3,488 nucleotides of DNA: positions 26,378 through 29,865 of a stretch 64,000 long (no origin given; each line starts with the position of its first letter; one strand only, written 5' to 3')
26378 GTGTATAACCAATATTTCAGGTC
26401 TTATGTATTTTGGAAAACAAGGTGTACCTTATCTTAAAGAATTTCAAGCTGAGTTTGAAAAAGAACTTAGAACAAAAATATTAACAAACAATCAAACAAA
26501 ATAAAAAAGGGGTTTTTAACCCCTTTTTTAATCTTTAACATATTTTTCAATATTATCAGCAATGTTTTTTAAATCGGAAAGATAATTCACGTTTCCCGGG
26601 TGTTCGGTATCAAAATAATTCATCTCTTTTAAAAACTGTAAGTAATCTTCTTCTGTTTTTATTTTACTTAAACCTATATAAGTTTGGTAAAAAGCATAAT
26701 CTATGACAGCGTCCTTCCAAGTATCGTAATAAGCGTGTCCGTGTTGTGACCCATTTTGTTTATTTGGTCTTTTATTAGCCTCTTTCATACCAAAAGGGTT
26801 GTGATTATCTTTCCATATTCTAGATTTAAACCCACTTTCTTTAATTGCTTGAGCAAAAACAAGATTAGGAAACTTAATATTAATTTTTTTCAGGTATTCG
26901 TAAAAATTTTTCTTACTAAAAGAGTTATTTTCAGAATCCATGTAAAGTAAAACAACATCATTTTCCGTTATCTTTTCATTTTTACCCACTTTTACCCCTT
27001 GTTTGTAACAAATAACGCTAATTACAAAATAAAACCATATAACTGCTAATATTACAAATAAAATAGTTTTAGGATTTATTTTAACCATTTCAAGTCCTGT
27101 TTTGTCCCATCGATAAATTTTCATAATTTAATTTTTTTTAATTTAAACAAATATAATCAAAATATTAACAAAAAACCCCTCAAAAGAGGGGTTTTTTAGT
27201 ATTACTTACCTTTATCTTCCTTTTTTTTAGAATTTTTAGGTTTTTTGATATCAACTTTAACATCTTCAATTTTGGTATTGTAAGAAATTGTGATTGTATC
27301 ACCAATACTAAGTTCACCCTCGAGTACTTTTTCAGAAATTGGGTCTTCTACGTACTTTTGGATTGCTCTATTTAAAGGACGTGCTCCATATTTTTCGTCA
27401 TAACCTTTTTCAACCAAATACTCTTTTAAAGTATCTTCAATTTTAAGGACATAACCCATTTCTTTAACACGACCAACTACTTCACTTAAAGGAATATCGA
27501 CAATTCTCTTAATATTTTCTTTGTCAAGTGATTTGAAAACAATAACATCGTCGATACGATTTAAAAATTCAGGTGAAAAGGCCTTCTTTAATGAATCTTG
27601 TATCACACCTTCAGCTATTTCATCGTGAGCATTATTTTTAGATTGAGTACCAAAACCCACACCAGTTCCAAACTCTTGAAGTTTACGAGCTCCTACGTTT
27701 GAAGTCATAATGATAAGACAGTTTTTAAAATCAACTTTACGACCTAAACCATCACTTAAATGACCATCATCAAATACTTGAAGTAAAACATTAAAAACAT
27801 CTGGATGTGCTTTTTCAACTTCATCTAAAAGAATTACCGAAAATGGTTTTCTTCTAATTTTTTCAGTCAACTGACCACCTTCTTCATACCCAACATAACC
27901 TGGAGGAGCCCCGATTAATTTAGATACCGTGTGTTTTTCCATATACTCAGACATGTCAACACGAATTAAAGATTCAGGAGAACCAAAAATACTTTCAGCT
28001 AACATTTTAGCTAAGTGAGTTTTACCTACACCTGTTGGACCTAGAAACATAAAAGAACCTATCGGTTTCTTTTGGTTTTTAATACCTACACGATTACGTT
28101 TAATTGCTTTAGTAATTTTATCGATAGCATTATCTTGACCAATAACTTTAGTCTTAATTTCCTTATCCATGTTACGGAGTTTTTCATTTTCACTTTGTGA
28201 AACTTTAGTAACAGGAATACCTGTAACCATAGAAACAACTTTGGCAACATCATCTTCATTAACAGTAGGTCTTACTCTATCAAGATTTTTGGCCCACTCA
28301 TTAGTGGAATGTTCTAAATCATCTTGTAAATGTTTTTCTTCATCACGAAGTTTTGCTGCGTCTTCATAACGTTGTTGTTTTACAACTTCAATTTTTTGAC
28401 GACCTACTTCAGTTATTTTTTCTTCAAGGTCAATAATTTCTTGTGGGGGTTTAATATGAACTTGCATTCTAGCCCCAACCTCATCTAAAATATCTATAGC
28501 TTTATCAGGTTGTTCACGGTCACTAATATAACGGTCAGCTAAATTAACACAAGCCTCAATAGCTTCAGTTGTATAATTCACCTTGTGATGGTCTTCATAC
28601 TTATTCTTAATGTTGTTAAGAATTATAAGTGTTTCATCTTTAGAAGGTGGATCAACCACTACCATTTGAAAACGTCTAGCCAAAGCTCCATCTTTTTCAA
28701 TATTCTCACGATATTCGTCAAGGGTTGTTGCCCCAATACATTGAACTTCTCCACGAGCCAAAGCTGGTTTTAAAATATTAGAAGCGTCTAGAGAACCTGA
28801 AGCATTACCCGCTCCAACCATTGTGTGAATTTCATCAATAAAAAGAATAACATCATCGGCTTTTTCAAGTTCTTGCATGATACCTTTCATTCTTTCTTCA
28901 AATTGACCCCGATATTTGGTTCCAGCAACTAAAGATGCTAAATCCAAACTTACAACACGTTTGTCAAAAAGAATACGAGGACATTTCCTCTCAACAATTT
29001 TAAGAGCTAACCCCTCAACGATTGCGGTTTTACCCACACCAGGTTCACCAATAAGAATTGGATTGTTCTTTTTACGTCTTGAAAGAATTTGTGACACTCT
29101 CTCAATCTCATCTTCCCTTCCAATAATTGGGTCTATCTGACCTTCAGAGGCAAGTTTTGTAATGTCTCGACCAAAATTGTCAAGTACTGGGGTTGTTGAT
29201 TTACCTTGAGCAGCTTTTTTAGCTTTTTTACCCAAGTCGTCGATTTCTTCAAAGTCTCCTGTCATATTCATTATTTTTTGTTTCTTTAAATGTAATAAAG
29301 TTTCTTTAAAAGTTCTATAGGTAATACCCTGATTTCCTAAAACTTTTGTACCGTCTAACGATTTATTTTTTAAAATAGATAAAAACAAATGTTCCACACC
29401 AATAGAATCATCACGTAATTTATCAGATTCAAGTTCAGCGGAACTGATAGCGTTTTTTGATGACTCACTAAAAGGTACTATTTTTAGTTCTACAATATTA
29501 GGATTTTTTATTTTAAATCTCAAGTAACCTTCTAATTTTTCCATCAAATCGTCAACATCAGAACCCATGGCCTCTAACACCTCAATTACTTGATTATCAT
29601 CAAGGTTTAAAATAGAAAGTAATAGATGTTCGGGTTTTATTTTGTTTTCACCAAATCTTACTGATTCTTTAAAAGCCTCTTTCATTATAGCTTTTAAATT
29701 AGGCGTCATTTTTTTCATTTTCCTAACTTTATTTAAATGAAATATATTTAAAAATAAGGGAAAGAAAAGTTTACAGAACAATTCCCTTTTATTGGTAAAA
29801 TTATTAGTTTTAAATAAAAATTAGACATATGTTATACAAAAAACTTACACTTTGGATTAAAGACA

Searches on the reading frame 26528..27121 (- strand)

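Call 33: search_protein_families(library=pfam, proteins=[window:26528-27121:-], max_evalue=0.001)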
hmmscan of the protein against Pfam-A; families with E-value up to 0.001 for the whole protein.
window:26528-27121:- (197 aa): 1 family
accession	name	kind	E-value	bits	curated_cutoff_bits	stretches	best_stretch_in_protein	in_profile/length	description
PF01832.25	Glucosaminidase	-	1.3e-11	45.6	30.2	1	71-191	2-121/123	Mannosyl-glycoprotein endo-beta-N-acetylglucosaminidase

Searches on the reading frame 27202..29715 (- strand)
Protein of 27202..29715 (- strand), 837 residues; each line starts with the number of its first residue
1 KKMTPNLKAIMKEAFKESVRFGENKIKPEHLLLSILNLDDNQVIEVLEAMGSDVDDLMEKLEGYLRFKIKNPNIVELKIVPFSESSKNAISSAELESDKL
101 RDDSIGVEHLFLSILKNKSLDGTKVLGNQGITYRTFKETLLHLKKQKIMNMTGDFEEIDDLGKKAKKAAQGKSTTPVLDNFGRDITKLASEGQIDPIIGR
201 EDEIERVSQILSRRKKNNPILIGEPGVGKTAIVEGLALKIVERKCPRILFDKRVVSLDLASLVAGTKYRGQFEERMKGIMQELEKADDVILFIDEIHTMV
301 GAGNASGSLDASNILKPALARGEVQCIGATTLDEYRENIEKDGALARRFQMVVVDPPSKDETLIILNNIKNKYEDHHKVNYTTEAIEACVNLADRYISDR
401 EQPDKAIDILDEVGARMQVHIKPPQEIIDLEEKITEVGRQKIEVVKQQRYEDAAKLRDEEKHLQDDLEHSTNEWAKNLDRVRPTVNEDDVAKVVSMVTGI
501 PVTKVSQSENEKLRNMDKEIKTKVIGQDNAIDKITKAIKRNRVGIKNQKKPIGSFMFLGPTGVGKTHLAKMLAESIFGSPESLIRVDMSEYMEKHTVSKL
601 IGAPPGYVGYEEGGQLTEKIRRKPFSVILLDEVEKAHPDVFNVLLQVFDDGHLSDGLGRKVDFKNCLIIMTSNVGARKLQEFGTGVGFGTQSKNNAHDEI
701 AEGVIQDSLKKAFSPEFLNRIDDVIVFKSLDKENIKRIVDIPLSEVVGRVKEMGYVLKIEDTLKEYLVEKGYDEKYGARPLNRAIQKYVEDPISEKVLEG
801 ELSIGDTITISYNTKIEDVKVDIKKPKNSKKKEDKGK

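Call 33: search_protein_families(library=pfam, proteins=[window:27202-29715:-], max_evalue=0.001)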
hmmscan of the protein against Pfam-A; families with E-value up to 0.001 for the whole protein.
window:27202-29715:- (837 aa): 27 families (the best 25 are shown)
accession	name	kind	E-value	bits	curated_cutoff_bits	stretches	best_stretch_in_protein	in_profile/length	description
PF07724.20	AAA_2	-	1e-69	234.3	27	1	550-723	1-165/166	AAA domain (Cdc48 subfamily)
PF17871.7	AAA_lid_9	-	8.6e-29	100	22.8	1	358-459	1-103/104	AAA lid domain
PF10431.15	ClpB_D2-small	-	5e-26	91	21.9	1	730-810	1-81/81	C-terminal, D2-small domain, of ClpB protein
PF00004.35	AAA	-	1.7e-25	90.4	21.2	2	220-332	2-110/131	ATPase family associated with various cellular activities (AAA)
PF07728.20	AAA_5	-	1e-17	64.9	22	1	555-680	2-129/139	AAA domain (dynein-related subfamily)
PF02861.25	Clp_N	-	7.2e-14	52.1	20.7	2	14-64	1-51/53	Clp amino terminal domain, pathogenicity island component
PF13401.12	AAA_22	-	4.8e-13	50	27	2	554-650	7-110/130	AAA domain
PF00158.32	Sigma54_activat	-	8.4e-13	48.8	20.2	2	549-672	19-141/168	Sigma-54 interaction domain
PF13191.12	AAA_16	-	1.4e-11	45.7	32.6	1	197-297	2-142/167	AAA ATPase domain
PF20720.3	nSTAND3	-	3.7e-08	33.7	27.2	0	206-245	9-46/155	Novel STAND NTPase 3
PF01695.23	IstB_IS21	-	1.7e-07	31.4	24.1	0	214-281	90-153/238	IstB-like ATP binding protein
PF05496.18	RuvB_N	-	3.3e-07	30.6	27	0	523-576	8-57/159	Holliday junction DNA helicase RuvB P-loop domain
PF13173.12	AAA_14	-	3.4e-07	30.7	27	0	557-651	7-88/129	AAA domain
PF05621.17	TniB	-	2.2e-06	27.7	22.4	1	206-354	25-184/189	Bacterial TniB protein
PF12775.13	AAA_7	-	4.7e-06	26.7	25.8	0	554-601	35-82/181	P-loop containing dynein motor region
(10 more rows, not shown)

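Call 70: search_protein_families(library=ncbifam, proteins=[window:27202-29715:-], max_evalue=0.001)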
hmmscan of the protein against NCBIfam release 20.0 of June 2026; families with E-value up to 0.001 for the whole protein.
window:27202-29715:- (837 aa): 39 families (the best 25 are shown)
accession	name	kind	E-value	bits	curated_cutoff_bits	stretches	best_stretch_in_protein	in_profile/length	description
TIGR03346.1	chaperone_ClpB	equivalog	4.9e-271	901.9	1232.1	2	455-814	500-847/853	ATP-dependent chaperone ClpB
TIGR02639.1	ClpA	equivalog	1.2e-242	807.3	993.15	1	4-811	2-733/734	ATP-dependent Clp protease ATP-binding subunit ClpA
NF008118.0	PRK10865.1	equivalog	5.6e-223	742.4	1417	2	435-813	477-849/857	ATP-dependent chaperone ClpB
TIGR03345.1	VI_ClpV1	equivalog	1.1e-218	728.7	884.95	2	4-479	2-478/852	type VI secretion system ATPase TssH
NF033606.1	heat_AAA_ClpK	exception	4.6e-216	719.8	1900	1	8-835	117-921/949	heat shock survival AAA family ATPase ClpK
NF033607.0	disagg_AAA_ClpG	exception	2.1e-209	697.8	1900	1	13-817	99-881/932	AAA family protein disaggregase ClpG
NF008263.0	PRK11034.1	equivalog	1.7e-192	641.3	1350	2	479-830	415-753/758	ATP-dependent Clp protease ATP-binding subunit ClpA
NF003745.1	PRK05342.1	equivalog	4.7e-13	48.8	359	1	683-793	261-380/418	ATP-dependent Clp protease ATP-binding subunit ClpX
NF009067.0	PRK12402.1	equivalog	1.5e-09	37.3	317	0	193-287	13-102/340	replication factor C small subunit 2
TIGR00382.1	clpX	equivalog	5.8e-09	35.4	370.75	0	685-791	271-384/414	ATP-dependent protease ATP-binding subunit ClpX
NF005304.0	PRK06835.1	equivalog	1.3e-08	34.3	215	1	529-593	160-224/330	ATP-binding protein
NF003229.0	PRK04195.1-5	equivalog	3.1e-08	32.7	280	1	523-636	18-115/413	replication factor C large subunit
NF038214.1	IS21_help_AAA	equivalog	5.4e-08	32.8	200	0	555-575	93-113/232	IS21-like element helper ATPase IstB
NF001679.0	PRK00440.1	equivalog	6.7e-08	32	303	0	548-579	35-66/322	replication factor C small subunit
TIGR02928.1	TIGR02928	subfamily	7.4e-08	31.6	181.3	1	188-244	8-67/366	orc1/cdc6 family replication initiation protein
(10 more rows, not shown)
